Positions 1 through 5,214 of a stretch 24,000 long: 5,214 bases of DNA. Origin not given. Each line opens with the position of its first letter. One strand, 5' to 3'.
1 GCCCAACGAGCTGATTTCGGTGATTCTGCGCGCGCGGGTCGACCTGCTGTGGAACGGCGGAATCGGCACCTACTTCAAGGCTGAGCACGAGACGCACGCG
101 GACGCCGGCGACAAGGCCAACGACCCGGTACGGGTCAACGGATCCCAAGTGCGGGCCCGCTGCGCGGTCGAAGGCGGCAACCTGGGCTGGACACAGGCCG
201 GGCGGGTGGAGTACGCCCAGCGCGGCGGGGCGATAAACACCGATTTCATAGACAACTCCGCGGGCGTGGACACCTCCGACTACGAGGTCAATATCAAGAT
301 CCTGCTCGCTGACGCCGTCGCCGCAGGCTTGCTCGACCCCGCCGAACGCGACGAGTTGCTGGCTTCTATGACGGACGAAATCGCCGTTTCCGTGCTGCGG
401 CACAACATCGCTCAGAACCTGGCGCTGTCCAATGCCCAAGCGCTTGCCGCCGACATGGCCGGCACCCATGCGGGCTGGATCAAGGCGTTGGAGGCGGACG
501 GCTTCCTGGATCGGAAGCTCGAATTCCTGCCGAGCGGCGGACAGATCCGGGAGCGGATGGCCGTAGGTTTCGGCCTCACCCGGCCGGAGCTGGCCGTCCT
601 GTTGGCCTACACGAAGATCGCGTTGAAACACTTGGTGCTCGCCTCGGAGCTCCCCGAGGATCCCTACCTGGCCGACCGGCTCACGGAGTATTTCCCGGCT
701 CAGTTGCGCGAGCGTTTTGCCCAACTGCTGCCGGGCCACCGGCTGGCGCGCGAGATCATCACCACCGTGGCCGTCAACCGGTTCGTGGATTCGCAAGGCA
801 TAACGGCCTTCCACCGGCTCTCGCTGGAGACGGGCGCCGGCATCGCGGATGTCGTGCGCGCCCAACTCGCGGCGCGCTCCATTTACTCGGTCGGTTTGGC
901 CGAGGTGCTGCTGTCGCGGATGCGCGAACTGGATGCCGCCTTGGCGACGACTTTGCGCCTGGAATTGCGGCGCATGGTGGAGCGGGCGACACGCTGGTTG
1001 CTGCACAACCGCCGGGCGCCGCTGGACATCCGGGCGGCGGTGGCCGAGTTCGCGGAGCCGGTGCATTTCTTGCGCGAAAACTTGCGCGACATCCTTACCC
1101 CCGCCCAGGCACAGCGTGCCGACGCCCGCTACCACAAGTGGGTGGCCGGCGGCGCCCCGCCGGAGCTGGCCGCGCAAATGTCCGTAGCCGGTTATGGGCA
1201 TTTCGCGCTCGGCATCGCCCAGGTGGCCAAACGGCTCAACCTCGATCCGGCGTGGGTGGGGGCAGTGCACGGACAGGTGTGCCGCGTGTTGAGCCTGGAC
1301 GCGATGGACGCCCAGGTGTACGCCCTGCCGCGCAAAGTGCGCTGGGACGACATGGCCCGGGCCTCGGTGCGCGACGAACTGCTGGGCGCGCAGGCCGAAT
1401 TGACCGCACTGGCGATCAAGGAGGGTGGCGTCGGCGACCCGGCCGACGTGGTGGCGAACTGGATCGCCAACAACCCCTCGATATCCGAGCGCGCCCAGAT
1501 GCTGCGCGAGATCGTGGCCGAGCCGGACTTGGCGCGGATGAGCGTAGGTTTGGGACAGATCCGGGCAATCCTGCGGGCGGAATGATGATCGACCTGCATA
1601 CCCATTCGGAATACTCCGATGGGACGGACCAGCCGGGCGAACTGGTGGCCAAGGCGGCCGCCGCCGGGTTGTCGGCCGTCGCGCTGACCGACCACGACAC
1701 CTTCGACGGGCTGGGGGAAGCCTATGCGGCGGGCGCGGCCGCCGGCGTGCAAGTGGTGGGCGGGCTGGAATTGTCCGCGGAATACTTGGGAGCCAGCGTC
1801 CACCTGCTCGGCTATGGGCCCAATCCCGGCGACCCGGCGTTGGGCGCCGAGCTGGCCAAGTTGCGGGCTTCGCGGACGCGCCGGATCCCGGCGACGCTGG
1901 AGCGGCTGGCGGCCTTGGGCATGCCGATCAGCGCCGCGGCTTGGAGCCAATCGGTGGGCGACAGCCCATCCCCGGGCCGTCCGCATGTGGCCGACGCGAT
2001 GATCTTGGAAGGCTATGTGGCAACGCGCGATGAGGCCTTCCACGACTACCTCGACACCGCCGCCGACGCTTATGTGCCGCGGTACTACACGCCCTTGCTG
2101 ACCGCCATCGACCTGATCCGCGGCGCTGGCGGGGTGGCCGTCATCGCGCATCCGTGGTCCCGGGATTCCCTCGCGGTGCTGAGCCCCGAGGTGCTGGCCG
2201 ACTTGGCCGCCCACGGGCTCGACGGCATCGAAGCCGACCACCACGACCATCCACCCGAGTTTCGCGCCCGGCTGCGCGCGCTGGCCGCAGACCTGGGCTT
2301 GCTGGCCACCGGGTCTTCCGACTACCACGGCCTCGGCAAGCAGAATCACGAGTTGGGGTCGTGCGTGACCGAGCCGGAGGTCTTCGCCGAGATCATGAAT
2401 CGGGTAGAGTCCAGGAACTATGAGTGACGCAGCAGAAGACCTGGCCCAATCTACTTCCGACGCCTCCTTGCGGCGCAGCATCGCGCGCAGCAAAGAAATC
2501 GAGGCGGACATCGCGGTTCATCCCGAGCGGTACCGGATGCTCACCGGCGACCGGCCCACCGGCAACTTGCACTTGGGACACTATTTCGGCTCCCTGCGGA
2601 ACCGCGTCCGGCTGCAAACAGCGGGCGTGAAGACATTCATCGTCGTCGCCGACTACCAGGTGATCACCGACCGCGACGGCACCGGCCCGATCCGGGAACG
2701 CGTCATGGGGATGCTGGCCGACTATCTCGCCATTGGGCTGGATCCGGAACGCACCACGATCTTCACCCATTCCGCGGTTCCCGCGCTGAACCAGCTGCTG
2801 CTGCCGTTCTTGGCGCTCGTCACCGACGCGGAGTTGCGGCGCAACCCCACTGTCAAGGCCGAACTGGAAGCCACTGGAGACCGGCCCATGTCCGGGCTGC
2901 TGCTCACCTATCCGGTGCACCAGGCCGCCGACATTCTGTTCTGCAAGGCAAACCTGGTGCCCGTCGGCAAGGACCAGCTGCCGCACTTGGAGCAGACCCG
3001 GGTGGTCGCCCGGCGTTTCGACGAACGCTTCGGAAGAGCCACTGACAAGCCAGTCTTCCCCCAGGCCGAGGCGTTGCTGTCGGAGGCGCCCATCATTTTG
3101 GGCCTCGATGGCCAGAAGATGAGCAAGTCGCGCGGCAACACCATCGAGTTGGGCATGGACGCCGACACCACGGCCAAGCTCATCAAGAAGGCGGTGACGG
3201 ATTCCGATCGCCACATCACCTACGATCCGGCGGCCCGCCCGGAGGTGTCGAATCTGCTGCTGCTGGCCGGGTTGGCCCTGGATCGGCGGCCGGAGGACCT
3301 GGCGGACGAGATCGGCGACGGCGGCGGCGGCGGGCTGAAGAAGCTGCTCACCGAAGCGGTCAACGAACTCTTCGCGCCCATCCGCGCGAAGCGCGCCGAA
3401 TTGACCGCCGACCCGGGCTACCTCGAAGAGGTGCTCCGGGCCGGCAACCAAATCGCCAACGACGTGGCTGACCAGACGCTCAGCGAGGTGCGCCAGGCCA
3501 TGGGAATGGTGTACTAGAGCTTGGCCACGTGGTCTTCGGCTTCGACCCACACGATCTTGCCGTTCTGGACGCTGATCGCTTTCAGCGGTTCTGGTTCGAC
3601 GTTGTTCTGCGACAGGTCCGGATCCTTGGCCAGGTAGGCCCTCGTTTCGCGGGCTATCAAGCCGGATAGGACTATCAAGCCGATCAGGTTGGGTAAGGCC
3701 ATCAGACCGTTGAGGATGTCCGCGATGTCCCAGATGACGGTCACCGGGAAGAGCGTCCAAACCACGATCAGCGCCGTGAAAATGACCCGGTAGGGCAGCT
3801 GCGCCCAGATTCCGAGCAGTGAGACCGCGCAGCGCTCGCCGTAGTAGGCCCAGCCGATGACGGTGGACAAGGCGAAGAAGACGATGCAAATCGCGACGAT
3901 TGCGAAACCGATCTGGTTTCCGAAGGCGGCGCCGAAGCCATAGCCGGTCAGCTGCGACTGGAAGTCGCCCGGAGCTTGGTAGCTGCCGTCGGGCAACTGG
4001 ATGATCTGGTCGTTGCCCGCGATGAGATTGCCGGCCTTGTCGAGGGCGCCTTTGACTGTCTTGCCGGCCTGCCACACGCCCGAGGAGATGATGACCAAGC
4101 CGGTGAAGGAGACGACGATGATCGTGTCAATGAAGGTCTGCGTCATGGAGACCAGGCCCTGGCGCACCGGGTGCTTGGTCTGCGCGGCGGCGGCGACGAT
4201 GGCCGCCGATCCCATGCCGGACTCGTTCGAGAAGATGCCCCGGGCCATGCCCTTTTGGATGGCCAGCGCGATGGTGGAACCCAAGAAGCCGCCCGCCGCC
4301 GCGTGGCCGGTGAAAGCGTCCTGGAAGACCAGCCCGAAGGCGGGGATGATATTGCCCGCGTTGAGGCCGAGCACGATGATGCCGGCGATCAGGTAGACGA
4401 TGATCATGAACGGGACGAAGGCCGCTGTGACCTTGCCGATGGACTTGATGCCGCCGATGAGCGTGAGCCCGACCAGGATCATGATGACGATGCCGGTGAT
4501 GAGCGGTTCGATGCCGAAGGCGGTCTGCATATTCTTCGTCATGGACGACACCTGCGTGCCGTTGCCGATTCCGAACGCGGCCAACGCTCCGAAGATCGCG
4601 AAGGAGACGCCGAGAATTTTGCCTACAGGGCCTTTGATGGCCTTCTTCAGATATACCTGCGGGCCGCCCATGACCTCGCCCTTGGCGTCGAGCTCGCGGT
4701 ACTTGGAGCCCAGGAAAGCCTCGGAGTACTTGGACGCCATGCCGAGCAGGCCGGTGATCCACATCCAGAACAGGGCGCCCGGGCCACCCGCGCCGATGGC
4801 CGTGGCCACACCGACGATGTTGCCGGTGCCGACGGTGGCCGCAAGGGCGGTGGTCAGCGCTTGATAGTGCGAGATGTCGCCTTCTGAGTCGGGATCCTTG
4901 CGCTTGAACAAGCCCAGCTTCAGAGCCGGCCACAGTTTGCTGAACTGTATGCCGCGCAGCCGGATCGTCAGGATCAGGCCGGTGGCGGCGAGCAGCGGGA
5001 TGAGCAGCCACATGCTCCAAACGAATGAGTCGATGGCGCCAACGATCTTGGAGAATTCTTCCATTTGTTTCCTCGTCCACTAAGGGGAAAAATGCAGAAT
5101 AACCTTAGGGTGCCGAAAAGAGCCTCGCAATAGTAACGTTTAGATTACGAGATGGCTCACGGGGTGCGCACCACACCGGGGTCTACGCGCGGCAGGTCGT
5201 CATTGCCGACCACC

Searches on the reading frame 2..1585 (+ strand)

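Call 24: search_protein_families(library=pfam, proteins=[window:2-1585:+], max_evalue=0.001)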
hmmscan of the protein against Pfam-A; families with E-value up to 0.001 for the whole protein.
window:2-1585:+ (527 aa): 2 families
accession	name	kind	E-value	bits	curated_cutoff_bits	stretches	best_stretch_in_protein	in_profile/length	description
PF21074.2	GDH_C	-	5.8e-93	312.2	26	1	191-521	3-338/339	Glutamate dehydrogenase, C-terminal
PF05088.18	Bac_GDH_CD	-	1.7e-61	208.7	22.8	1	1-144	353-496/497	Bacterial NAD-glutamate dehydrogenase, catalytic domain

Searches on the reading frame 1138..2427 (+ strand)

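Call 25: search_protein_families(library=pfam, proteins=[window:1138-2427:+], max_evalue=0.001)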
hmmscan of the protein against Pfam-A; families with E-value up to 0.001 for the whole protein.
window:1138-2427:+ (429 aa): 1 family
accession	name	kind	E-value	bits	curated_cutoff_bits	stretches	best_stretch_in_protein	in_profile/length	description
PF02811.25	PHP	-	1.4e-14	55.2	26.4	1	152-215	1-66/164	PHP domain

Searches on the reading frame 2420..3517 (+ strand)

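Call 24: search_protein_families(library=pfam, proteins=[window:2420-3517:+], max_evalue=0.001)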
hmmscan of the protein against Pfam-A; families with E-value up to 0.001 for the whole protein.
window:2420-3517:+ (365 aa): 1 family
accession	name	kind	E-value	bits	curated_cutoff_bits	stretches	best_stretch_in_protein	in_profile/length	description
PF00579.31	tRNA-synt_1b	-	7.1e-55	186.8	21.1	1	37-318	5-291/292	tRNA synthetases class I (W and Y)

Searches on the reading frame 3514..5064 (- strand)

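Call 24: search_protein_families(library=pfam, proteins=[window:3514-5064:-], max_evalue=0.001)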
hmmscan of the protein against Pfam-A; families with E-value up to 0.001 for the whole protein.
window:3514-5064:- (516 aa): 1 family
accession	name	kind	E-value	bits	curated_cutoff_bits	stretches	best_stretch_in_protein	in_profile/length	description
PF01235.23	Na_Ala_symp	-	4.6e-125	418.4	24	1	55-481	4-383/392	Sodium:alanine symporter family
